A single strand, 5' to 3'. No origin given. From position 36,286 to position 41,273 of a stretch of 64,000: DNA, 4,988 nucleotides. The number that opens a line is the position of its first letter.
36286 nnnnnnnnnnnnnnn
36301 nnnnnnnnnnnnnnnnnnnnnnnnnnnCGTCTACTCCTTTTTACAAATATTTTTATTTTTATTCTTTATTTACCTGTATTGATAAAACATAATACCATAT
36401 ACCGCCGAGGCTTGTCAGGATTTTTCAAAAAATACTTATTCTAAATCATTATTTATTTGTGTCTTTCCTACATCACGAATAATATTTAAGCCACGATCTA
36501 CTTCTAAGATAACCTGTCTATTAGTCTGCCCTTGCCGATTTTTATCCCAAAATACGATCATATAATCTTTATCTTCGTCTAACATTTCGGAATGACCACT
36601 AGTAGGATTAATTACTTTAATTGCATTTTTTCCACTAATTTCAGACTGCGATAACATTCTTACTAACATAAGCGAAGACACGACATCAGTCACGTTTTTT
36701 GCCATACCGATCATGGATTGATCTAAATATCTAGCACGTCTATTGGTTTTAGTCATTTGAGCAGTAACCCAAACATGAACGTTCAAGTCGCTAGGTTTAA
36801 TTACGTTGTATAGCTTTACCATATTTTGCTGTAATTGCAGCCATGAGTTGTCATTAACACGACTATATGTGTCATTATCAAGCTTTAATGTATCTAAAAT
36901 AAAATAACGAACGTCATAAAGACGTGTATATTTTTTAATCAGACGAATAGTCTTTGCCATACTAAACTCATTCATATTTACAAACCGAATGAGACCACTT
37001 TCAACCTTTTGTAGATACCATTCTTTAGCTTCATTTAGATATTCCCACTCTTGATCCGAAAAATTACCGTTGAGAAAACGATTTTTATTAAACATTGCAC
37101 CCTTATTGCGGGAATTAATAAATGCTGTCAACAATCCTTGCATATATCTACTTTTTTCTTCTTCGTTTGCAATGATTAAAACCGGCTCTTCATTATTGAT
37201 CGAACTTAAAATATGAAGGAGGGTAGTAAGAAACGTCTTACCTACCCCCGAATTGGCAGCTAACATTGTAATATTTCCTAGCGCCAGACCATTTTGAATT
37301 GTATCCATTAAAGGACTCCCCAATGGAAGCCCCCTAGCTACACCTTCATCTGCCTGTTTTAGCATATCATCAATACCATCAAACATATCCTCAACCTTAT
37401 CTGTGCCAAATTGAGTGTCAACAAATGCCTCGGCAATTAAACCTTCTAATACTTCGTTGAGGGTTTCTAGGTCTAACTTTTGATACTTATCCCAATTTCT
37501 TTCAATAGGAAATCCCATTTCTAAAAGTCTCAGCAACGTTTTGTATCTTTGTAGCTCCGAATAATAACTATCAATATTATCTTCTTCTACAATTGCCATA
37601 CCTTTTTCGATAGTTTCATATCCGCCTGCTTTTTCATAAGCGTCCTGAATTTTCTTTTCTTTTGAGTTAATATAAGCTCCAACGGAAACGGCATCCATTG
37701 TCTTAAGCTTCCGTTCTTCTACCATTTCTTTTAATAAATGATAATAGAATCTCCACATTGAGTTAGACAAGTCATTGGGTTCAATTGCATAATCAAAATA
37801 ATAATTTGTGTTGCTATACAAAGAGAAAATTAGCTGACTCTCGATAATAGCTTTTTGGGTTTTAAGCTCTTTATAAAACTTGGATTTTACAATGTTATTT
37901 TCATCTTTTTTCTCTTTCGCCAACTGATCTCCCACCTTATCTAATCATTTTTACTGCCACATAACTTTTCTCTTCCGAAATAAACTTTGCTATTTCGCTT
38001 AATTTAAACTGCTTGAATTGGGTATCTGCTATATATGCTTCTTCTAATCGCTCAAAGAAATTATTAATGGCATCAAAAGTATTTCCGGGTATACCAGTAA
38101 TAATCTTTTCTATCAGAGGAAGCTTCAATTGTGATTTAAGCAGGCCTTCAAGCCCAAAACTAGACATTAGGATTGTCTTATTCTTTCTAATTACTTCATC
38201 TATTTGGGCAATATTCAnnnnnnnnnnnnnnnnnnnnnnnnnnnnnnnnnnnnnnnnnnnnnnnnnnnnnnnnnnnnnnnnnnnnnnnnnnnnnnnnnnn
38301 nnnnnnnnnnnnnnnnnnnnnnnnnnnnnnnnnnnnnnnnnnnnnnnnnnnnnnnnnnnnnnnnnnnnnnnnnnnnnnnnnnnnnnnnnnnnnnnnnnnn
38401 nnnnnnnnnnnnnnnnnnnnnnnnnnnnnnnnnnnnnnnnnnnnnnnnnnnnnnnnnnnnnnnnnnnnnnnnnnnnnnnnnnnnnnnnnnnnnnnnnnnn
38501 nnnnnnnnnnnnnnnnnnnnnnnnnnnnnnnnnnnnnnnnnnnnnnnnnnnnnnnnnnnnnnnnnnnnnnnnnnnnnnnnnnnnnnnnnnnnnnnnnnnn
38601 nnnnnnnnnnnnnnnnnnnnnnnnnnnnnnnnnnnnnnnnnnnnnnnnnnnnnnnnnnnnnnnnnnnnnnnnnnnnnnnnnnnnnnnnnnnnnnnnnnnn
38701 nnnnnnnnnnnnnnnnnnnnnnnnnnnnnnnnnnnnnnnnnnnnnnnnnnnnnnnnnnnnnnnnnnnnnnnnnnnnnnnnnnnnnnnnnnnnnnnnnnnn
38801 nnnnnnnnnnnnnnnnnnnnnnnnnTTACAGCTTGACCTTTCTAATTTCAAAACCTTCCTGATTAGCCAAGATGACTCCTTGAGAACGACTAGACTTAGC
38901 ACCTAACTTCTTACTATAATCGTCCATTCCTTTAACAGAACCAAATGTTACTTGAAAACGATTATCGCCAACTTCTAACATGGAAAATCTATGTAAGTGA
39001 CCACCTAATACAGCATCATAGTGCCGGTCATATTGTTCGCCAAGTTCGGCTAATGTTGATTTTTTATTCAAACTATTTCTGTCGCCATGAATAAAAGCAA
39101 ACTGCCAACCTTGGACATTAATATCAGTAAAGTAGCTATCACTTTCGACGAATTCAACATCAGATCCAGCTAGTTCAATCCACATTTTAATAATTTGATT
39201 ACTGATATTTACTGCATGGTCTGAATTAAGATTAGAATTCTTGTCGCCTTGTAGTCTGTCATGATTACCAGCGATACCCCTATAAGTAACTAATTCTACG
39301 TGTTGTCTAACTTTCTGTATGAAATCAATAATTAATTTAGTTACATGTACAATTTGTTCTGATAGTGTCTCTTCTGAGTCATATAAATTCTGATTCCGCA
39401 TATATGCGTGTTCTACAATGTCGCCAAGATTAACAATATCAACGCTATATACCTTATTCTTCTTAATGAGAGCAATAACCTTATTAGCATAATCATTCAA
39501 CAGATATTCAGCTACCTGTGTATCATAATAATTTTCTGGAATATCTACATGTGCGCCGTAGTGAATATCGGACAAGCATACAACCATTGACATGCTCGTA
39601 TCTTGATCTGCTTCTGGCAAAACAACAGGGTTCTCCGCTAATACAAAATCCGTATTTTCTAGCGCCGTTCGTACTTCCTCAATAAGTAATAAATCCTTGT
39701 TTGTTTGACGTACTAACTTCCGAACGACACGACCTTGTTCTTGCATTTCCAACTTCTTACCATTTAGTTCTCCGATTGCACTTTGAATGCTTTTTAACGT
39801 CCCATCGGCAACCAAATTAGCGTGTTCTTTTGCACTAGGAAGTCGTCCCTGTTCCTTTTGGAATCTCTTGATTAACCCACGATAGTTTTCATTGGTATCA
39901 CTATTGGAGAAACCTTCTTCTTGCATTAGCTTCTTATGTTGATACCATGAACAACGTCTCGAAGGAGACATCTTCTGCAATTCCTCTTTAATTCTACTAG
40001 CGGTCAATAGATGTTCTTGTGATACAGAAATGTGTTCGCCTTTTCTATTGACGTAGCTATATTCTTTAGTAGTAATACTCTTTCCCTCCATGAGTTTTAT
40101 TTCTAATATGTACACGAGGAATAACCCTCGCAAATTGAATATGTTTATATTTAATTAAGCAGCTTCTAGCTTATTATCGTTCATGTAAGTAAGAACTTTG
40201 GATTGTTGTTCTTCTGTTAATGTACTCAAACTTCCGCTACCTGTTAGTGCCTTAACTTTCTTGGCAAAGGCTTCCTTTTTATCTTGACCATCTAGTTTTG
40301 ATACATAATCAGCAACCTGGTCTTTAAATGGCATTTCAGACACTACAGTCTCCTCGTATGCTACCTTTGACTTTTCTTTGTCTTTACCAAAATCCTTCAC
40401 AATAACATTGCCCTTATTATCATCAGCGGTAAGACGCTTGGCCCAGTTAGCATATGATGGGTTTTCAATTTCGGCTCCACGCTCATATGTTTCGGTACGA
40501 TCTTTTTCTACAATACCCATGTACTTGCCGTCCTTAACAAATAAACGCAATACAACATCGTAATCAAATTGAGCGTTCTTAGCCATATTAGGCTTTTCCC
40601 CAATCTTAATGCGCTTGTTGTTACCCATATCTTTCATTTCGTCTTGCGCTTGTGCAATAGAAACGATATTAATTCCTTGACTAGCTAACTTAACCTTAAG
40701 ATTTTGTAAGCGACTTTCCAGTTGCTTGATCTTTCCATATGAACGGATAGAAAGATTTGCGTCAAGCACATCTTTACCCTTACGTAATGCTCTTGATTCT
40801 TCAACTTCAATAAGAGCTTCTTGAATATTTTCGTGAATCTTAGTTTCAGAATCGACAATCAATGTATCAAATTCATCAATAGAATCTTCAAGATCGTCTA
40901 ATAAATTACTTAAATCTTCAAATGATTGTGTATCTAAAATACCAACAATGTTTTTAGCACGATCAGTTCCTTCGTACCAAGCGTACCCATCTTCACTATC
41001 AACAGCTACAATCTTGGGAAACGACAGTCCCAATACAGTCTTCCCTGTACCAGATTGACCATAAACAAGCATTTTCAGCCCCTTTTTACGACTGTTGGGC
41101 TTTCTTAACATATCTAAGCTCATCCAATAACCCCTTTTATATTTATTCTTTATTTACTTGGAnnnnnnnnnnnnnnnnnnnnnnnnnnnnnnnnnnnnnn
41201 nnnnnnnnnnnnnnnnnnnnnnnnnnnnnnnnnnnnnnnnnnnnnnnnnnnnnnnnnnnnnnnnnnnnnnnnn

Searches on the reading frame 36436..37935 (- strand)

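Call 12: search_protein_families(library=pfam, proteins=[window:36436-37935:-])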
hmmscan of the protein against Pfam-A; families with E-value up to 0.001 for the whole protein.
window:36436-37935:- (499 aa): 2 families
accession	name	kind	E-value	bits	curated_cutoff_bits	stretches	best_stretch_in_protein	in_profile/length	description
PF03796.21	DnaB_C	-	1.2e-08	35.1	27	1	202-398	1-182/255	DnaB-like helicase C terminal domain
PF06745.19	ATPase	-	0.00025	21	26.6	1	208-263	6-62/231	KaiC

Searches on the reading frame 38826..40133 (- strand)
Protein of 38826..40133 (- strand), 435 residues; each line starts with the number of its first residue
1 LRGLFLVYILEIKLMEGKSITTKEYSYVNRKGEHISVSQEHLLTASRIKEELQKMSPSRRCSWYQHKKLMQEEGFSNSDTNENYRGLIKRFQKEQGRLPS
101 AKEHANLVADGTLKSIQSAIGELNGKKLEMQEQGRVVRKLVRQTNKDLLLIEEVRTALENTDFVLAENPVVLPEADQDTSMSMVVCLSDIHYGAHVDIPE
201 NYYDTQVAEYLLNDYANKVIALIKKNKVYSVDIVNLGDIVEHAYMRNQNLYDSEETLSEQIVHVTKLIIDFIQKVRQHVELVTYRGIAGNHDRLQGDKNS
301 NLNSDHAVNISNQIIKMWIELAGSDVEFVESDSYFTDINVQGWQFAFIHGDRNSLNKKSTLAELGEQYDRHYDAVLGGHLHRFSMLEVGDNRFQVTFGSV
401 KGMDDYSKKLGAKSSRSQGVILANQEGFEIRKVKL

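Call 12: search_protein_families(library=pfam, proteins=[window:38826-40133:-])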
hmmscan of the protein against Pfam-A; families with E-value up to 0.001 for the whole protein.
window:38826-40133:- (435 aa): 2 families
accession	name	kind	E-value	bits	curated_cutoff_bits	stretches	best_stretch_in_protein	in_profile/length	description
PF12850.12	Metallophos_2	-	8.4e-07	29.6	27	1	258-404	27-139/154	Calcineurin-like phosphoesterase superfamily domain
PF00149.33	Metallophos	-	0.00064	20.7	21.5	0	184-382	3-190/191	Calcineurin-like phosphoesterase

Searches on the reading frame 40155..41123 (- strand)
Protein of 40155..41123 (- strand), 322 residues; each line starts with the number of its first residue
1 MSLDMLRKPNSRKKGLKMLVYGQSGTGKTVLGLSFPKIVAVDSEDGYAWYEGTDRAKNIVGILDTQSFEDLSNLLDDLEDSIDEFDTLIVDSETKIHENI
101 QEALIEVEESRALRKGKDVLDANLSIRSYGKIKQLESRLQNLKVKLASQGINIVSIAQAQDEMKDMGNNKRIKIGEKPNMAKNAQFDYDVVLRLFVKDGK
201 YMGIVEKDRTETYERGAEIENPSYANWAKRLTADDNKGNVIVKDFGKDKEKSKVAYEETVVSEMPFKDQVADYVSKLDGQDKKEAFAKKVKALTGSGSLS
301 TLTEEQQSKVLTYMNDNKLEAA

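Call 77: search_protein_families(library=pfam, proteins=[window:40155-41123:-], max_evalue=0.001)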
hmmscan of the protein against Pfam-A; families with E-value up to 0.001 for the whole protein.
window:40155-41123:- (322 aa): 1 family
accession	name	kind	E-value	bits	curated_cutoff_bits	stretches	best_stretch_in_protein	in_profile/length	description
PF13479.12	AAA_24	-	7.9e-16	58.9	27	1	15-199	2-177/195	AAA domain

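Call 78: search_protein_families(library=phrogs, proteins=[window:40155-41123:-], max_evalue=0.001)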
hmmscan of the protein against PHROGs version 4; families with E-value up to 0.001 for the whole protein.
window:40155-41123:- (322 aa): 2 families
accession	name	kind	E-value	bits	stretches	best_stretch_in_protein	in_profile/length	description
phrog_1366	-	unknown function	2.1e-34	120.5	1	6-293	5-293/307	-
phrog_124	-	DNA, RNA and nucleotide metabolism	7e-25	89.2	1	10-311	38-316/382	Sak4-like ssDNA annealing protein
